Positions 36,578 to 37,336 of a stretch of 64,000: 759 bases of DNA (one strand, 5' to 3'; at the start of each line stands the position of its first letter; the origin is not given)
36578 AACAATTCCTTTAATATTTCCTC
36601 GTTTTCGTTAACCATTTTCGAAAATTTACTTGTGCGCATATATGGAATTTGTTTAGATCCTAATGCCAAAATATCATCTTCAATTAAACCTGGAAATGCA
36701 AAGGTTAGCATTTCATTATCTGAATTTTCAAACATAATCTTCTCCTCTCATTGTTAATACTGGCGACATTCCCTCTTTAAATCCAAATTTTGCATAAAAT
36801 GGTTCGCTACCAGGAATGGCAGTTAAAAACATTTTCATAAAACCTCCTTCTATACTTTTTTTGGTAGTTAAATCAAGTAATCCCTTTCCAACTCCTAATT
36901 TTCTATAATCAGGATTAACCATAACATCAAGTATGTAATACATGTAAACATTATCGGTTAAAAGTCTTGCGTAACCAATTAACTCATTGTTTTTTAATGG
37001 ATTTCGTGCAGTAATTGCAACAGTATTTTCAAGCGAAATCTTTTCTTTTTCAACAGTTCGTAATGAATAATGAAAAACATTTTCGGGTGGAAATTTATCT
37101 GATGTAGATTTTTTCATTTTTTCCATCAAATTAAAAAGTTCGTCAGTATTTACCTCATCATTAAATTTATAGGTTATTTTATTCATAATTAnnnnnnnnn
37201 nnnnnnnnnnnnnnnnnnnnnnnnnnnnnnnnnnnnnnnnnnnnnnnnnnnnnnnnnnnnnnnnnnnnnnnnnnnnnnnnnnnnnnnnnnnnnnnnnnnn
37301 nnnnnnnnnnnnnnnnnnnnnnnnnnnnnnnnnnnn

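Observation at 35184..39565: Translationally coupled 5-gene cassette (DegT aminotransferase / ATP-grasp-HAD fusion / GNAT / class-V aminotransferase / small cytidylyltransferase): candidate pathway for an uncharacterised non-sugar substituent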

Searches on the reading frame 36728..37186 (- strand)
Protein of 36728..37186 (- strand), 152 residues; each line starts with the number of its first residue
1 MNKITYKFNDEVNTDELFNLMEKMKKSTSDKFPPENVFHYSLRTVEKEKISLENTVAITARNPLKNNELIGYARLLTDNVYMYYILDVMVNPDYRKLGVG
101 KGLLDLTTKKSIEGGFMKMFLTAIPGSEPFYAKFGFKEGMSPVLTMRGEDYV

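Call 3: search_protein_families(library=pfam, proteins=[window:36728-37186:-], max_evalue=0.01)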
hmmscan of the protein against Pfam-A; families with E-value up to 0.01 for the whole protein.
window:36728-37186:- (152 aa): 4 families
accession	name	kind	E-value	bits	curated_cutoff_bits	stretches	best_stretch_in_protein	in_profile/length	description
PF00583.31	Acetyltransf_1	-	1.1e-11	45.5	20.7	1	64-136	39-116/116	Acetyltransferase (GNAT) family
PF13508.13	Acetyltransf_7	-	2.3e-10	41.1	27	1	66-138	11-84/84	Acetyltransferase (GNAT) domain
PF13673.13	Acetyltransf_10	-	3.6e-10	40.4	23.6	1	65-142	38-112/128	Acetyltransferase (GNAT) domain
PF13527.13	Acetyltransf_9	-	3e-05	24.5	25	1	80-137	70-125/127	Acetyltransferase (GNAT) domain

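Call 4: search_protein_families(library=ncbifam, proteins=[window:36728-37186:-], max_evalue=0.01)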
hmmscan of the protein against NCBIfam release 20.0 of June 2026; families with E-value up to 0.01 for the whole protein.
window:36728-37186:- (152 aa): 4 families
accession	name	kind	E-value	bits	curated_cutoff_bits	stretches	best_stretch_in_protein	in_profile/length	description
TIGR01575.1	rimI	equivalog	4.2e-05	23.7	86.4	1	65-138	39-114/132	ribosomal protein S18-alanine N-acetyltransferase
TIGR03448.1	mycothiol_MshD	equivalog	0.0032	16.8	163.1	1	53-111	47-100/294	mycothiol synthase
NF007644.0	PRK10314.1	equivalog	0.0062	16.4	171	1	64-137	54-130/153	GNAT family N-acetyltransferase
NF007338.0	PRK09831.1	equivalog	0.0079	16.3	146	1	64-150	62-138/150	GNAT family N-acetyltransferase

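Call 65: search_solved_structures(query=window:36728-37186:-, max_evalue=0.01)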
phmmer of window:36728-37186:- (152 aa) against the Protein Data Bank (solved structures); distinct sequences matched with E-value up to 0.01: 6.
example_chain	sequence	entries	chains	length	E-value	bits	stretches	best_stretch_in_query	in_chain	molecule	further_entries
7dai_A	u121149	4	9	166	1.7e-05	28.3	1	65-138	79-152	Serotonin N-acetyltransferase 1, chloroplastic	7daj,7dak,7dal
6k5m_A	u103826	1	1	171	1.8e-05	28.2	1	65-138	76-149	Serotonin N-acetyltransferase 1, chloroplastic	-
3fb3_A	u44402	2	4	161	6.9e-05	26.3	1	83-137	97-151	N-acetyltransferase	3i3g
2ozh_A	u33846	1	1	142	0.00013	25.4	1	69-145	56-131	Hypothetical protein XCC2953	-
3pp9_A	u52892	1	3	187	0.00077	22.9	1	64-148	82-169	Putative streptothricin acetyltransferase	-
2q0y_A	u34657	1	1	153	0.0039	20.7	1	84-137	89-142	GCN5-related N-acetyltransferase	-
